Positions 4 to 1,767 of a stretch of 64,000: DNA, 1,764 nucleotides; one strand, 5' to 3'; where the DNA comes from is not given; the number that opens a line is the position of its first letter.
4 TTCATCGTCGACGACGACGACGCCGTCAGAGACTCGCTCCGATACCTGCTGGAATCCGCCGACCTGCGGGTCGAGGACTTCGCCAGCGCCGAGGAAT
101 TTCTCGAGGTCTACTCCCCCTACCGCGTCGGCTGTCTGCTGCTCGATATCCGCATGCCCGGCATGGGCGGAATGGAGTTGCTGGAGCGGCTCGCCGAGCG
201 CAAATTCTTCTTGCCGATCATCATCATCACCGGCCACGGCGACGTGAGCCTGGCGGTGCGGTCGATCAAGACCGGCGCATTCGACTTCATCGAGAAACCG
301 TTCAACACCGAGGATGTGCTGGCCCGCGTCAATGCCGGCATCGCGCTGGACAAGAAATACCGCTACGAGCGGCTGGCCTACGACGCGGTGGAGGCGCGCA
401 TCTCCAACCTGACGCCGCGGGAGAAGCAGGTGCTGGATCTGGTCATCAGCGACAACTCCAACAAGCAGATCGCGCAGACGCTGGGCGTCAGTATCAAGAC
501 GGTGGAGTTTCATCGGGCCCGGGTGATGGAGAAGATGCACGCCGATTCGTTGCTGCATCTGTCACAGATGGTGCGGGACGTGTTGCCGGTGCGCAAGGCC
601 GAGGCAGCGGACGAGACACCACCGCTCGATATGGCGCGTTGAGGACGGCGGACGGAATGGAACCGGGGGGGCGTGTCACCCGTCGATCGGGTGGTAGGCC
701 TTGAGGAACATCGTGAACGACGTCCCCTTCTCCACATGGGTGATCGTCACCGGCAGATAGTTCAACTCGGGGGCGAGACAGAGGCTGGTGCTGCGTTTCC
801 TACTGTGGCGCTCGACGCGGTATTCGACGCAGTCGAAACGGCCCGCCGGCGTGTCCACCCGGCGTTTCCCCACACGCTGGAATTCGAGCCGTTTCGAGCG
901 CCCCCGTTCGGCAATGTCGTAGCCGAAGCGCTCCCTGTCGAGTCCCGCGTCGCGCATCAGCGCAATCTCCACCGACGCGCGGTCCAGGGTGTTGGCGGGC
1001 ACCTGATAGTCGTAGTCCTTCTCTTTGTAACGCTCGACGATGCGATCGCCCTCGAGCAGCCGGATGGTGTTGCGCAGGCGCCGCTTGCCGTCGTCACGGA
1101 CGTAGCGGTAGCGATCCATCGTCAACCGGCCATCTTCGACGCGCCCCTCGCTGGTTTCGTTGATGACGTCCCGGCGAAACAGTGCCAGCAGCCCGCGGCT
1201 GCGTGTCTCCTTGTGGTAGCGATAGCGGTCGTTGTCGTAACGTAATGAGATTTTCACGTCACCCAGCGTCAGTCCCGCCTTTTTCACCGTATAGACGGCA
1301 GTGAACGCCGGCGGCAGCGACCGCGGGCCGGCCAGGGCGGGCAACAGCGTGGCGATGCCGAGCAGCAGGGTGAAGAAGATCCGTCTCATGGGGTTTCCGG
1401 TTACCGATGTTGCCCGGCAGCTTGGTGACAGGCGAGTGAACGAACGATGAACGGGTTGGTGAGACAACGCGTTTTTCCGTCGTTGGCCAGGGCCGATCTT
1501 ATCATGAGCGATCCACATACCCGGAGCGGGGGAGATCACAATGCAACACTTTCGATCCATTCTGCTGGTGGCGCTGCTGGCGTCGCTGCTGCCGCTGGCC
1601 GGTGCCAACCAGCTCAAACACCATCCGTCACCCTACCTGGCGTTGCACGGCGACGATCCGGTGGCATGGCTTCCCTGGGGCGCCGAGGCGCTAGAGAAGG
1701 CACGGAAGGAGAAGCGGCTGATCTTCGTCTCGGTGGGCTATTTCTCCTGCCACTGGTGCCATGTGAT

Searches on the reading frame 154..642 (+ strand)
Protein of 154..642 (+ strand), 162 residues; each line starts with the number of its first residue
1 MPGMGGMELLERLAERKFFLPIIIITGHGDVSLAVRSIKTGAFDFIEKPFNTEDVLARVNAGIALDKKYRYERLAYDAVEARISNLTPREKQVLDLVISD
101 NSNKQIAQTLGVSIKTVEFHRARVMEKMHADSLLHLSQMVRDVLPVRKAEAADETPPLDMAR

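Call 56: find_encoding_contigs(protein=window:154-642:+, flank=10000, max_places=1)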
Protein window:154-642:+ (162 aa): no gene with exactly this product is on record in the collection.

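Call 58: search_protein_families(library=pfam, proteins=[window:154-642:+])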
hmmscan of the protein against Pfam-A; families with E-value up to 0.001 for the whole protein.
window:154-642:+ (162 aa): 4 families
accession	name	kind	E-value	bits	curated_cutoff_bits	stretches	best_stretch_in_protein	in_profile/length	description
PF00196.25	GerE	-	8.3e-19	67.4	23.5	1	85-139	2-56/57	Bacterial regulatory proteins, luxR family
PF00072.30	Response_reg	-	1.6e-14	54.4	30.2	1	1-59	52-110/111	Response regulator receiver domain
PF08281.18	Sigma70_r4_2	-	8.9e-09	35.3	25.7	1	77-128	2-54/54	Sigma-70, region 4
PF04545.22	Sigma70_r4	-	6.8e-05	22.7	24.1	1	83-128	2-48/50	Sigma-70, region 4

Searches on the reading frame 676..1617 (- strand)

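Call 58: search_protein_families(library=pfam, proteins=[window:676-1617:-])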
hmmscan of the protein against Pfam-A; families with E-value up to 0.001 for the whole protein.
window:676-1617:- (313 aa): 1 family
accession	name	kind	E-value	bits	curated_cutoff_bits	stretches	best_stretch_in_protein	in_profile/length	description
PF11306.15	DUF3108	-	7.4e-16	59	26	1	109-305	2-208/209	Protein of unknown function (DUF3108)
